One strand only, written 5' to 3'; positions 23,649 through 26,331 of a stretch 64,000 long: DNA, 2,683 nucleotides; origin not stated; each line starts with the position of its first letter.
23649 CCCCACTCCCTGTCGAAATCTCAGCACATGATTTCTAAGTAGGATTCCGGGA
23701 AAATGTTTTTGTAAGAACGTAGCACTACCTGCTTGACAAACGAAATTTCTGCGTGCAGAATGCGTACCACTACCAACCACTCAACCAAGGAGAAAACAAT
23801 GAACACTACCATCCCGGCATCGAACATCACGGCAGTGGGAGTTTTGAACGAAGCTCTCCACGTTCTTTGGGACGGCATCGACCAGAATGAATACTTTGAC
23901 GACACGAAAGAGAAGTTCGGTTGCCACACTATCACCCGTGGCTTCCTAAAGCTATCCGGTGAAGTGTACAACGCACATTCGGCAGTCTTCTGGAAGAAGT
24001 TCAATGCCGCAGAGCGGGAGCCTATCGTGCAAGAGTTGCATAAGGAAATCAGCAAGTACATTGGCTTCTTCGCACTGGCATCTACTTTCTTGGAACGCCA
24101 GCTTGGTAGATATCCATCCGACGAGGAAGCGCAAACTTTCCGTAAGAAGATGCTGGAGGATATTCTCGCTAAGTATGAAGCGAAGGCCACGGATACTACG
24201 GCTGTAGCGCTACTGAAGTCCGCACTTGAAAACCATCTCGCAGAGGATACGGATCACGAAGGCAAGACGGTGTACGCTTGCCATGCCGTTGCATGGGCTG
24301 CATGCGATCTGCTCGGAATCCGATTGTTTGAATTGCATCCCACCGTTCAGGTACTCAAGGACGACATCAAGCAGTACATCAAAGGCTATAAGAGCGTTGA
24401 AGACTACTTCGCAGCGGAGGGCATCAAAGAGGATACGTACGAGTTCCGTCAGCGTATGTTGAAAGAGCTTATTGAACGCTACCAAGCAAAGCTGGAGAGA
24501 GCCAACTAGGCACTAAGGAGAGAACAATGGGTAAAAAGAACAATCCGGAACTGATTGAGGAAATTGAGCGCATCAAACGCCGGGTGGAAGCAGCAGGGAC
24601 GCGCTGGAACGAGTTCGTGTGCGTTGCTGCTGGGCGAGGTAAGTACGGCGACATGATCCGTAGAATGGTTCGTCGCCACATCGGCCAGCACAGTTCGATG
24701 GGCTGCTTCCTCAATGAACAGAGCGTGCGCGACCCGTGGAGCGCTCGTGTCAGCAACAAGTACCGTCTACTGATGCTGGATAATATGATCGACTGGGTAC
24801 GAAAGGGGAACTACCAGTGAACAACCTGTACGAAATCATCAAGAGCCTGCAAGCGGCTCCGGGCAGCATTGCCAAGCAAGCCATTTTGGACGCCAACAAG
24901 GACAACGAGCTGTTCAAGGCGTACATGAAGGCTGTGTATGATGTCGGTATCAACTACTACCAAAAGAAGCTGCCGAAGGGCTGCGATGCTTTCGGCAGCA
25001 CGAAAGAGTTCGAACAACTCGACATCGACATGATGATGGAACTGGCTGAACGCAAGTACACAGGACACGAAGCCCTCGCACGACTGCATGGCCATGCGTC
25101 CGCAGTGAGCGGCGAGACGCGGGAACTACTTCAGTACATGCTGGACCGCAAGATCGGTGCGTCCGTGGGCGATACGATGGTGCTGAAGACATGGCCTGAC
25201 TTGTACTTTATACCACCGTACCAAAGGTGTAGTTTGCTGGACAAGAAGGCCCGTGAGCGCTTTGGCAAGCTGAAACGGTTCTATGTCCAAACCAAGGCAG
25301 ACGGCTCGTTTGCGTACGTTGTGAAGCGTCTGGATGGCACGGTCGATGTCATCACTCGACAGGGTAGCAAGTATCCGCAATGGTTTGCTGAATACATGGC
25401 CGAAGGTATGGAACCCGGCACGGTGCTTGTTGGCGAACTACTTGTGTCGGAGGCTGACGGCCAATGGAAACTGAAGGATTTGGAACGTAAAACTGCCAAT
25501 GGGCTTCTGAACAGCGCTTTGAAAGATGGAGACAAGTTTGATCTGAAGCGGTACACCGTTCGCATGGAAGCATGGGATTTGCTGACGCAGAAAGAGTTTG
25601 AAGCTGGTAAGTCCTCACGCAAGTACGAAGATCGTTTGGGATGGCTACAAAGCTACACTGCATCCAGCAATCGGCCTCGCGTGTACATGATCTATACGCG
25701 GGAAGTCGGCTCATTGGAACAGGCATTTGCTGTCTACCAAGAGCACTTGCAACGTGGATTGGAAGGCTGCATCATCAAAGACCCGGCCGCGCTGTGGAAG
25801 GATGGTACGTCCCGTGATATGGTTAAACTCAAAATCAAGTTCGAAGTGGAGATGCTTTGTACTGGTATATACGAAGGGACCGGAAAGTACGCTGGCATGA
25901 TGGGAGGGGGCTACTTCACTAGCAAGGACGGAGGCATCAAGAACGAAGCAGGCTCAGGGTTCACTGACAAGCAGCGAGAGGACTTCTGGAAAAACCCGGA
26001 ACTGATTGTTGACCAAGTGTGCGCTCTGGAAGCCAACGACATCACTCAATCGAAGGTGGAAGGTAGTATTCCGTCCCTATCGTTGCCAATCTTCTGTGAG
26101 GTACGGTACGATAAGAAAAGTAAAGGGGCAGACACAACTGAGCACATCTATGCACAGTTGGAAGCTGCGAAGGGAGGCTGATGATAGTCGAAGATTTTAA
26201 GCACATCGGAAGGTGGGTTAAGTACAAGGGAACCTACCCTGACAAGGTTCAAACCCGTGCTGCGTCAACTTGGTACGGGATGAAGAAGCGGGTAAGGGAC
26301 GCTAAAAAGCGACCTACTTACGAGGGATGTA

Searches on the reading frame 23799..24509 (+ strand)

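Call 31: search_protein_families(library=phrogs, proteins=[window:23799-24509:+], max_evalue=0.00001)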
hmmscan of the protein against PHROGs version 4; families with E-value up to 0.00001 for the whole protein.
window:23799-24509:+ (236 aa): 0 families

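Call 70: search_protein_families(library=pfam, proteins=[window:23799-24509:+], max_evalue=0.01)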
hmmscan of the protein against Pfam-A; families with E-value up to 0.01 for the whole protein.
window:23799-24509:+ (236 aa): 1 family
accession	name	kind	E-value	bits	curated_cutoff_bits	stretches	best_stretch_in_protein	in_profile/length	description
PF20654.3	Sec3_C-term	-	0.00056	19.7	23.7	1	66-170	235-335/355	Exocyst complex component Sec3, C-terminal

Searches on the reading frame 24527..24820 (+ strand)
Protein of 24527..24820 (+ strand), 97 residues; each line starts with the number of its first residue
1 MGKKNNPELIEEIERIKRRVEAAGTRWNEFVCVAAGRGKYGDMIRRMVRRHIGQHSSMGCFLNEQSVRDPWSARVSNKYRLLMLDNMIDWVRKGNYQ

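Call 70: search_protein_families(library=pfam, proteins=[window:24527-24820:+], max_evalue=0.01)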
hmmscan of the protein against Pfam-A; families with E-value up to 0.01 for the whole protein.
window:24527-24820:+ (97 aa): 1 family
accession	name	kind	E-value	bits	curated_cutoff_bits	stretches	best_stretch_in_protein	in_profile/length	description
PF01531.22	Glyco_transf_11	-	0.0061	16.3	23.9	1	8-93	142-221/298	Glycosyl transferase family 11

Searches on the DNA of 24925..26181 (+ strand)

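Call 108: search_dna_similar(query=L005:5650-5740:+, collection=phages, mode=distant, max_evalue=1, max_rows=30)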
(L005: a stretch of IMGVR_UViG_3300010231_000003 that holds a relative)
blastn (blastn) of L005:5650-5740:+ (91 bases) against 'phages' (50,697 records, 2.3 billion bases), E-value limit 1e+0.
Records with a match: 1; places in all: 1; records where one place covers at least 80% of the query: 0.
Best place of each record, by identity: 60-80% 1.
By first word of the organism name: Caudoviricetes 1.
By host as written in the record: - 1.
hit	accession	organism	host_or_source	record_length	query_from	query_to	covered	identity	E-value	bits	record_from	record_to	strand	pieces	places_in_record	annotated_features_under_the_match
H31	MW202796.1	Caudoviricetes sp.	Manatee Spring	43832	24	81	64%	76.9%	4e-4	48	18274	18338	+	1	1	hypothetical protein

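Call 109: get_annotated_region(hit=H31, flank=6000)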
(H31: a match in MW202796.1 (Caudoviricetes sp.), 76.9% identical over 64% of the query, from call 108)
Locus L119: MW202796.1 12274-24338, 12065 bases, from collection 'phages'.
description: Myoviridae sp. isolate ct2os315, complete genome.
organism: Caudoviricetes sp. (NCBI taxid 2832643)
taxonomy: Viruses; Duplodnaviria; Heunggongvirae; Uroviricota; Caudoviricetes
host: -; source: Manatee Spring; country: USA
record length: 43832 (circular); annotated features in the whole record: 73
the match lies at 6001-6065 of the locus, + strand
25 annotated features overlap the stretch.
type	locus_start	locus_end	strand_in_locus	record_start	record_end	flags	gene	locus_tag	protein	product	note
CDS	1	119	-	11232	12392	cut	-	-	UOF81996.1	DNA polymerase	-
CDS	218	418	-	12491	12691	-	-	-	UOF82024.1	hypothetical protein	-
CDS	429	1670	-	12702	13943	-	-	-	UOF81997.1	dnab like replicative helicase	-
CDS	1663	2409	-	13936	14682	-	-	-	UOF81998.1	DNA directed DNA polymerase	-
CDS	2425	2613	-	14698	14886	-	-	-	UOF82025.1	hypothetical protein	-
CDS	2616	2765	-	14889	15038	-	-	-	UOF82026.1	hypothetical protein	-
CDS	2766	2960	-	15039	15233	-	-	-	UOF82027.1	hypothetical protein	-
CDS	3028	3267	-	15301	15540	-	-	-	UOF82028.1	hypothetical protein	-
CDS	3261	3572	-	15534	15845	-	-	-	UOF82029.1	hypothetical protein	-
CDS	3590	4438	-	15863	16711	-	-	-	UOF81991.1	antirestriction protein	-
CDS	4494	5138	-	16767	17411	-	-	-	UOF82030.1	hypothetical protein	-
CDS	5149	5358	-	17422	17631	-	-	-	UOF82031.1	rec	-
CDS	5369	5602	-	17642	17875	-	-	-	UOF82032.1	hypothetical protein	-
CDS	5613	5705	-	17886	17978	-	-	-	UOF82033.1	hypothetical protein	-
CDS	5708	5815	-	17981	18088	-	-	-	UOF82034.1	hypothetical protein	-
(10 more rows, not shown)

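Call 112: search_dna_similar(query=L005:5650-5740:+, collection=plasmids, mode=distant, max_evalue=1, max_rows=20)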
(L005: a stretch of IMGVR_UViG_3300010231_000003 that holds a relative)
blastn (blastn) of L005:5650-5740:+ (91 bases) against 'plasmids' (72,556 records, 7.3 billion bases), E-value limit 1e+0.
Records with a match: 1; places in all: 1; records where one place covers at least 80% of the query: 0.
Best place of each record, by identity: 90-95% 1.
By first word of the organism name: Cupriavidus 1.
By predicted mobility (MOB-suite, as given by PLSDB): mobilizable 1.
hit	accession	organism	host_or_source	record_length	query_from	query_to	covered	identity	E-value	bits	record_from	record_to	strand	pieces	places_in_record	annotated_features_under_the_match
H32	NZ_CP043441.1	Cupriavidus campinensis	cell culture,soil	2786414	40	66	30%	92.6%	2e-1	41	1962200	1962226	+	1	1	none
